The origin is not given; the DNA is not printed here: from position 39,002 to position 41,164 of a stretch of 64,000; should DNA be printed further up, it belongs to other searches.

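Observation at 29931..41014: UDP-ManNAcA-type pathway plus AsnB-like amidotransferase: prediction of an amidated 2-acetamido uronic acid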

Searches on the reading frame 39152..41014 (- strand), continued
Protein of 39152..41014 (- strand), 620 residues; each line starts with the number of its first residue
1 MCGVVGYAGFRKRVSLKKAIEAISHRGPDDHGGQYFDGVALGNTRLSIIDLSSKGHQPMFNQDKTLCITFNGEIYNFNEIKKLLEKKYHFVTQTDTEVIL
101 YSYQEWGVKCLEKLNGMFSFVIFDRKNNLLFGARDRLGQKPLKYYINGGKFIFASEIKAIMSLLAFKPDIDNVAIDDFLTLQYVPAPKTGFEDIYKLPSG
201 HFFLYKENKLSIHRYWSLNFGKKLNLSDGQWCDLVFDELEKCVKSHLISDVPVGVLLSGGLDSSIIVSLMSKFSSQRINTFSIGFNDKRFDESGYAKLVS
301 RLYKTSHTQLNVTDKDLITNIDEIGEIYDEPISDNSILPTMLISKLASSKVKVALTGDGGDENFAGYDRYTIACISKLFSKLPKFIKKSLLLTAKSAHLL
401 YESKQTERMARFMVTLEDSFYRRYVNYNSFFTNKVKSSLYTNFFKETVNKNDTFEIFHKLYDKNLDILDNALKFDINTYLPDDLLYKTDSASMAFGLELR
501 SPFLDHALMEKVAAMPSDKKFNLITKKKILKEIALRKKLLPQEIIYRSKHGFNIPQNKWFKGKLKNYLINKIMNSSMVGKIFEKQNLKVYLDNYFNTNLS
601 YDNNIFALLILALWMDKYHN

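Call 15: search_solved_structures(query=window:39152-41014:-, show_alignments=2)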
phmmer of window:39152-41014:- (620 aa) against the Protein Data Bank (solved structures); distinct sequences matched with E-value up to 0.001: 7.
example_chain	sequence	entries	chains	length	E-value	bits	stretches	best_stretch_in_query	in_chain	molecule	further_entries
7ylz_A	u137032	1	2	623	4.5e-46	161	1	1-367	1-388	hydroxyamidotransferase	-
1ct9_A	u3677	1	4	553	1.3e-43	152.8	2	17-163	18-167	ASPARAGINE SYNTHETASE B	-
6gq3_A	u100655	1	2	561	3.5e-30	108.5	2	1-369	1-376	Asparagine synthetase [glutamine-hydrolyzing]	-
8sue_A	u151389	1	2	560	8e-30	107.3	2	21-369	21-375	Asparagine synthetase [glutamine-hydrolyzing]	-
9b6c_A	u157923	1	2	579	5e-29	104.6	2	21-369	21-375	Asparagine synthetase [glutamine-hydrolyzing]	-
1q15_A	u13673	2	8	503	5.8e-12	48.3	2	253-366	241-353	CarA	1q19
1jgt_A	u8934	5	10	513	8.3e-09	37.9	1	70-369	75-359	BETA-LACTAM SYNTHETASE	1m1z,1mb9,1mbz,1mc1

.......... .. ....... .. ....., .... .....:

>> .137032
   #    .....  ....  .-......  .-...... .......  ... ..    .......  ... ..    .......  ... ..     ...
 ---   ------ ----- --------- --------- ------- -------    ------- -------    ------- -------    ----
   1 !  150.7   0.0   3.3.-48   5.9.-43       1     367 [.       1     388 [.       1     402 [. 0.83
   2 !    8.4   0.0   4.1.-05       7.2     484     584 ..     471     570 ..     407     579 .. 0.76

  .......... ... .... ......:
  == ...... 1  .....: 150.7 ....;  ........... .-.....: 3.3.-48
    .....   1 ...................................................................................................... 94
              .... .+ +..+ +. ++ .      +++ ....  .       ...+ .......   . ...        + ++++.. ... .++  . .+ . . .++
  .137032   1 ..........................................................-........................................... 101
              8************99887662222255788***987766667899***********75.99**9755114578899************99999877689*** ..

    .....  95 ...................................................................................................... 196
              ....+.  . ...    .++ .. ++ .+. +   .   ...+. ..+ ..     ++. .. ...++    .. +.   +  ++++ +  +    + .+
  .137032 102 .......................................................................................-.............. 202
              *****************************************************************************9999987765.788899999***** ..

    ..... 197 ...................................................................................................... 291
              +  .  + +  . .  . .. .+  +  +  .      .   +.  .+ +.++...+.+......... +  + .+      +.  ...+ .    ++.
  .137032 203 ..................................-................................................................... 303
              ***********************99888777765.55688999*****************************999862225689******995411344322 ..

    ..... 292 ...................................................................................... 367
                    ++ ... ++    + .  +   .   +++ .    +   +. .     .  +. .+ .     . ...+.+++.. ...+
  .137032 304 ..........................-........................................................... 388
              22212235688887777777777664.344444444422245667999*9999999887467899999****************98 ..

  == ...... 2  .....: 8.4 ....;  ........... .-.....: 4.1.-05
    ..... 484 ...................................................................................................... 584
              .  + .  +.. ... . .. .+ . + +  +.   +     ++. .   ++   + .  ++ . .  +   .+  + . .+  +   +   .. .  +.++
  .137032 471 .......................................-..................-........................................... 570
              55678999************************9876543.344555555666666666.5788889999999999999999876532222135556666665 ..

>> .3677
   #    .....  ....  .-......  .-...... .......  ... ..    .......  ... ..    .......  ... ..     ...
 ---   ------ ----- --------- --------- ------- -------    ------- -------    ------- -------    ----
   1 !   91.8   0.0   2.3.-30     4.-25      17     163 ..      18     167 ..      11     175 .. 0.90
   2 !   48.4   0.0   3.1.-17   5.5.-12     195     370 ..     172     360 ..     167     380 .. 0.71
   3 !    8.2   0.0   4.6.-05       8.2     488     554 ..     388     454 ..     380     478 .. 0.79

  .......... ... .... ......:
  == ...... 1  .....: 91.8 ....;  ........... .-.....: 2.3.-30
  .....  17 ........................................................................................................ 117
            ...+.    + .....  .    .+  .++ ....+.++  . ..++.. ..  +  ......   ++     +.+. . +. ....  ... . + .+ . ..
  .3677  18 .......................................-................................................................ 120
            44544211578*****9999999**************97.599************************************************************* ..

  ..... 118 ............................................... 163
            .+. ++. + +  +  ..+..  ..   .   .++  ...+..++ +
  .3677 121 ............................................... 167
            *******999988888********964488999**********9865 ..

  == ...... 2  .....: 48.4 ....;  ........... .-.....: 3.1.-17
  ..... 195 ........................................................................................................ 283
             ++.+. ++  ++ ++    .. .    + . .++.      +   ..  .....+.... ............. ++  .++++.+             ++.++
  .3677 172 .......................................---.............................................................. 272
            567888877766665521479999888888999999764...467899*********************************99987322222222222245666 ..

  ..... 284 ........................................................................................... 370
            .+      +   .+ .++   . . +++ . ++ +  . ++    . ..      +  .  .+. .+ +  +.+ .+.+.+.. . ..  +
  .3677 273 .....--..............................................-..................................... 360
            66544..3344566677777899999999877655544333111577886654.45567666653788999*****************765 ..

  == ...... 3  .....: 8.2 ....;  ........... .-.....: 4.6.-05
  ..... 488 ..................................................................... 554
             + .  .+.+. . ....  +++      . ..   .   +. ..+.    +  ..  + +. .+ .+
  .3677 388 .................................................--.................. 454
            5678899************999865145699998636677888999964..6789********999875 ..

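Call 17: find_related_loci(query=A1, collection=genome_contigs, flank=10000)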
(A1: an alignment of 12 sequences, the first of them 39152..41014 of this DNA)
Query A1 (620 aa) in genome_contigs; peptide patterns used: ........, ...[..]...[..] (x = any residue, [..] = any of these).
600 stretches matched a pattern (row limit reached: there are more); 579 encode a relative of the query (tblastn E <= 1e-3); the best 80 are kept; 80 distinct loci.
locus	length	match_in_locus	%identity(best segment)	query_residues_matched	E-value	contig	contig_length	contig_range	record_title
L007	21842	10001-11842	50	1-618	0e+0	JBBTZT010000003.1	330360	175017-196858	MAG: Patescibacteria group bacterium isolate H41-bin064_1 H41_bin064_1_000000000003, whole genome shotgun sequence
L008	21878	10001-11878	43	1-618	1e-164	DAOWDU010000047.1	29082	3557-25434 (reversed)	MAG TPA_asm: bacterium isolate CSMAG_1921 CSMAG_1921_k141_2970639_length_29082_cov_32.0104, whole genome shotgun sequenc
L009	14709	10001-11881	43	1-618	2e-159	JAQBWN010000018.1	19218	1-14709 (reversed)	MAG: bacterium isolate casp150-mb.232 NODE_7511_length_19218_cov_0.083634, whole genome shotgun sequence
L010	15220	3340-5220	43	1-618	2e-157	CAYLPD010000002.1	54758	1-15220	MAG TPA_asm: uncultured Bdellovibrionales bacterium isolate SRP170004_co1_27 genome assembly, contig: NODE_693_length_54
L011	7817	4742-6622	42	1-618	4e-153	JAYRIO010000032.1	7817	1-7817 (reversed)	MAG: Patescibacteria group bacterium isolate SZ_szas25bin.55 k141_394140, whole genome shotgun sequence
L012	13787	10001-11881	43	1-618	3e-153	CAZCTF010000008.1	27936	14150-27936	MAG TPA_asm: uncultured Bdellovibrionales bacterium isolate SRP342105_co2_88 genome assembly, contig: NODE_1706_length_2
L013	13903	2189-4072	44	1-618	4e-152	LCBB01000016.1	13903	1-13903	MAG: candidate division WWE3 bacterium GW2011_GWC2_41_23 UU55_C0016, whole genome shotgun sequence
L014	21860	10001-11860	43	1-614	5e-152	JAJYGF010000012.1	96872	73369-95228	MAG: bacterium isolate DBS1-3.bin117 NODE_293_length_96872_cov_1.86625, whole genome shotgun sequence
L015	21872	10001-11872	42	1-620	3e-151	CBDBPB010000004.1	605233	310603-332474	MAG: Spirochaetota bacterium isolate 083d6f45-b358-433b-8196-479c3d1034fe genome assembly, contig: contig_4, whole genom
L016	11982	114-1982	43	1-614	7e-151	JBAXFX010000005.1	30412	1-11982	MAG: Candidatus Moraniibacteriota bacterium isolate ELA282 MAG282_5, whole genome shotgun sequence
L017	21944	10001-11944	41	1-614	2e-150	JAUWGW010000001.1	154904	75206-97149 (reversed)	MAG: bacterium isolate CSMAG_2252 CSMAG_2252_k141_194500_length_154904_cov_11.9873, whole genome shotgun sequence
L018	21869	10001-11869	41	1-620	3e-149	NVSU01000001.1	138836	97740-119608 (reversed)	MAG: Candidatus Wolfebacteria bacterium isolate NORP133 Contig_source1383C_328, whole genome shotgun sequence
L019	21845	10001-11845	43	1-606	1e-145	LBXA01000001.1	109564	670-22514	MAG: Candidatus Moranbacteria bacterium GW2011_GWA2_39_41 UT50_C0001, whole genome shotgun sequence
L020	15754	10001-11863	42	1-614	9e-146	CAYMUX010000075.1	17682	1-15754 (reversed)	MAG TPA_asm: uncultured Nitrospiraceae bacterium isolate SRP302447_co3_820 genome assembly, contig: NODE_8857_length_176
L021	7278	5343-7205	42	1-614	7e-146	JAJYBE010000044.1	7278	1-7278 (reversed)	MAG: bacterium isolate BP8.bin61 NODE_18686_length_7278_cov_1.734303, whole genome shotgun sequence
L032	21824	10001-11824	41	1-620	2e-137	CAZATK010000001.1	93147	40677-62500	MAG TPA_asm: uncultured Candidatus Saccharibacteria bacterium isolate SRP178908_co1_176 genome assembly, contig: NODE_10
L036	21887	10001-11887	40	1-614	1e-136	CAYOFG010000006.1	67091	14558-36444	MAG TPA_asm: uncultured Clostridia bacterium isolate binchicken_co376_202 genome assembly, contig: NODE_290_length_67091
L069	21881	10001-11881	37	1-617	4e-128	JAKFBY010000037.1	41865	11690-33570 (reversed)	MAG: Paucimonas sp. isolate LC007 contig-124_969, whole genome shotgun sequence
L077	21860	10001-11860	37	1-610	5e-127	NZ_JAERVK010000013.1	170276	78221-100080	Candidatus Methylomicrobium oryzae strain RS1 NODE_13_length_170276_cov_107.644685, whole genome shotgun sequence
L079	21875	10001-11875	39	1-618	4e-127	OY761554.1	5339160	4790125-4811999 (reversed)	MAG: uncultured Desulfospira sp. isolate 5198f45b-3c99-4a6a-ad95-b1a64aaf42d9 genome assembly, chromosome: 1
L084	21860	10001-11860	38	1-611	2e-126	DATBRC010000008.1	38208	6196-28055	MAG TPA_asm: Burkholderiaceae bacterium isolate SMAG_U4119 k141_167172, whole genome shotgun sequence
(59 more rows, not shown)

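Call 21: find_related_loci(query=window:39152-41014:-, collection=metagenome_contigs, flank=10000)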
Query window:39152-41014:- (620 aa) in metagenome_contigs; peptide patterns used: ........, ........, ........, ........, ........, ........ (x = any residue, [..] = any of these).
527 stretches matched a pattern; 438 encode a relative of the query (tblastn E <= 1e-3); the best 80 are kept; 80 distinct loci.
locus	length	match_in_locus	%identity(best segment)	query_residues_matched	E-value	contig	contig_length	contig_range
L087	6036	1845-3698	69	1-618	0e+0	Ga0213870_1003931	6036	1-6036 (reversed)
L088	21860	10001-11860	68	1-620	0e+0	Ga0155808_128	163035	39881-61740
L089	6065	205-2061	68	1-619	0e+0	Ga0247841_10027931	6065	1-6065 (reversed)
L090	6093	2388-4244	69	1-619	0e+0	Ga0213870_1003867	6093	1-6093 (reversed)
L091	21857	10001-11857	65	1-619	0e+0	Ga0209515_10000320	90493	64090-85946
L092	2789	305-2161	68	1-619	0e+0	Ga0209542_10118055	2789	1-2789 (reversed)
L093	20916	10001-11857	66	1-619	0e+0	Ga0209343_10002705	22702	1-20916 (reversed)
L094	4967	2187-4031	68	1-616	0e+0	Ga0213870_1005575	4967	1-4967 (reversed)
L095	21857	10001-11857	66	1-619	0e+0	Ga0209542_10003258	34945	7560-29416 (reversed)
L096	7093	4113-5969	67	1-619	0e+0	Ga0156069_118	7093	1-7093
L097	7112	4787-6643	67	1-619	0e+0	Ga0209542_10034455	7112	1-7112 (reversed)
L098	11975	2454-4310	67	1-619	0e+0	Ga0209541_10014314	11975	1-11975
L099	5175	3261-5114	65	1-618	0e+0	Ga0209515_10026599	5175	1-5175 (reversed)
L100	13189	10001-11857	51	1-618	0e+0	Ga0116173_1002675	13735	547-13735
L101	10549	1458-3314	51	1-618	0e+0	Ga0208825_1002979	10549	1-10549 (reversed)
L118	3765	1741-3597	43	1-618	4e-156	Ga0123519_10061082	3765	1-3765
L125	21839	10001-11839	42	1-618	4e-148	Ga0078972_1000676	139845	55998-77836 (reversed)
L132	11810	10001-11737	44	1-578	2e-146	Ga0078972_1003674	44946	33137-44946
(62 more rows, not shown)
